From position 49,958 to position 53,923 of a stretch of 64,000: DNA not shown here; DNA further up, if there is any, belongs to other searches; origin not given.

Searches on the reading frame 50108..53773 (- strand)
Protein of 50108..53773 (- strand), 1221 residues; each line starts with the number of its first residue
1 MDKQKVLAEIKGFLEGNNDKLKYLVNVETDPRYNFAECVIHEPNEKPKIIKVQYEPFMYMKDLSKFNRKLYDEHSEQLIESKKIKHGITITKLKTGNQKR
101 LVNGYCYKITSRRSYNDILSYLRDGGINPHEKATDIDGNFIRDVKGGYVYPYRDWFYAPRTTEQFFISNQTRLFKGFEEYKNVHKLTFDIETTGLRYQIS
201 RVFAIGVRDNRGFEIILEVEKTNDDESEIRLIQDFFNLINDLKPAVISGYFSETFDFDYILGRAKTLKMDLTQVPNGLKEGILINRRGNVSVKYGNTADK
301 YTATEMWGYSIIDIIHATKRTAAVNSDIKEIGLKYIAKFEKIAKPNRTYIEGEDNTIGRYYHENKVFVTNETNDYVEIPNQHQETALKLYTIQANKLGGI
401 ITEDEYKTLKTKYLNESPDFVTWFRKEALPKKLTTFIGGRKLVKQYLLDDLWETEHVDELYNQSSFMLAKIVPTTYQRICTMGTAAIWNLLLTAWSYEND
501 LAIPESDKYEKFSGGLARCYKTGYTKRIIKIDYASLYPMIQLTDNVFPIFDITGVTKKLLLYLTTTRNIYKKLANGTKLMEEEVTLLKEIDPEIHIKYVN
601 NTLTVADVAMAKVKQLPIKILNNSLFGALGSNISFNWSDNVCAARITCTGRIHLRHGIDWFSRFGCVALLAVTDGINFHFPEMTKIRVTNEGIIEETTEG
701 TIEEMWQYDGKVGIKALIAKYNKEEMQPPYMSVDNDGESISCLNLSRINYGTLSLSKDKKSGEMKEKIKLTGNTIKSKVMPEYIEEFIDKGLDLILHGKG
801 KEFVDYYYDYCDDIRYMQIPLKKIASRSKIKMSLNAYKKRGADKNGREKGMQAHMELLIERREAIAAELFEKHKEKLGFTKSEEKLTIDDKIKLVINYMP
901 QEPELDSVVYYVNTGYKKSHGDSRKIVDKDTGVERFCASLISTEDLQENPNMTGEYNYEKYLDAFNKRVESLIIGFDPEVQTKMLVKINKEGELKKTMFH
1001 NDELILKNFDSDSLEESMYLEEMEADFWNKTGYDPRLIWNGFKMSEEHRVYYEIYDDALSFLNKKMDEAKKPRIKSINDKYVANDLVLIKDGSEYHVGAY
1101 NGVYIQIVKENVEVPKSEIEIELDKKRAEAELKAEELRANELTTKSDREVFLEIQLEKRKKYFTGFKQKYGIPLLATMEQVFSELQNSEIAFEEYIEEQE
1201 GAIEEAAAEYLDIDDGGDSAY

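Call 7: search_protein_families(library=phrogs, proteins=[window:50108-53773:-], max_evalue=0.001)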
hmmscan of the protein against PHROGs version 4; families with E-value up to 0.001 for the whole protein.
window:50108-53773:- (1221 aa): 2 families
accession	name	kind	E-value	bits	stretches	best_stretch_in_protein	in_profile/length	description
phrog_262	-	DNA, RNA and nucleotide metabolism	1.8e-54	186.2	2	39-547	25-418/856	DNA polymerase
phrog_2062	-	DNA, RNA and nucleotide metabolism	1.5e-08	34.7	1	213-270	168-225/502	DNA polymerase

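Call 45: search_dna_similar(query=window:50108-53773:-, collection=phages, mode=protein, max_rows=15, max_evalue=1e-10)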
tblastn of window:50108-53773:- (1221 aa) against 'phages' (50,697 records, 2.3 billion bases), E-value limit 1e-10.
Records with a match: 10; places in all: 10; records where one place covers at least 80% of the query: 0.
Best place of each record, by identity: <60% 10.
By first word of the organism name: Salinibacter 10.
By host as written in the record: Salinibacter ruber M8 4; Salinibacter ruber M31 4; - 2.
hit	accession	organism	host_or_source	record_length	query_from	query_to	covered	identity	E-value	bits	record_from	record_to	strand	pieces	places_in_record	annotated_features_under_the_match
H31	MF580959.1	Salinibacter phage M8CRM-1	Salinibacter ruber M8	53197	440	839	33%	23.7%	2e-11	75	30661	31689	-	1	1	DNA polymerase elongation subunit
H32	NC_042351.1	Salinibacter phage M8CRM-1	Salinibacter ruber M8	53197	440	839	33%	23.7%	2e-11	75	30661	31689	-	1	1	DNA polymerase elongation subunit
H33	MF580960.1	Salinibacter phage M31CC-1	Salinibacter ruber M31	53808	440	682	20%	26.6%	4e-11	74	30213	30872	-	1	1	DNA polymerase elongation subunit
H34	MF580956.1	Salinibacter phage M8CC-19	Salinibacter ruber M8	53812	440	682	20%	26.6%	4e-11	74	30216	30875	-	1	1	DNA polymerase elongation subunit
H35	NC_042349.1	Salinibacter phage M8CC-19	Salinibacter ruber M8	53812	440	682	20%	26.6%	4e-11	74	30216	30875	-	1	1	DNA polymerase elongation subunit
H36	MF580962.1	Salinibacter virus M31CR41-3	Salinibacter ruber M31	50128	154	351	16%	27.8%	1e-12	79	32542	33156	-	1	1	DNA polymerase elongation subunit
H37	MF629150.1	Salinibacter phage SRUTV-1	-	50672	154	351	16%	27.8%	1e-12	79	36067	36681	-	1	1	DNA polymerase elongation subunit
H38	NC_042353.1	Salinibacter phage SRUTV-1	-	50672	154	351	16%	27.8%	1e-12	79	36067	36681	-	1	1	DNA polymerase elongation subunit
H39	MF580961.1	Salinibacter phage M31CR41-2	Salinibacter ruber M31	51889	154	351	16%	27.8%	2e-12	79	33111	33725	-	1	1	DNA polymerase elongation subunit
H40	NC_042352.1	Salinibacter phage M31CR41-2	Salinibacter ruber M31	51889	154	351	16%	27.8%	2e-12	79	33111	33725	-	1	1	DNA polymerase elongation subunit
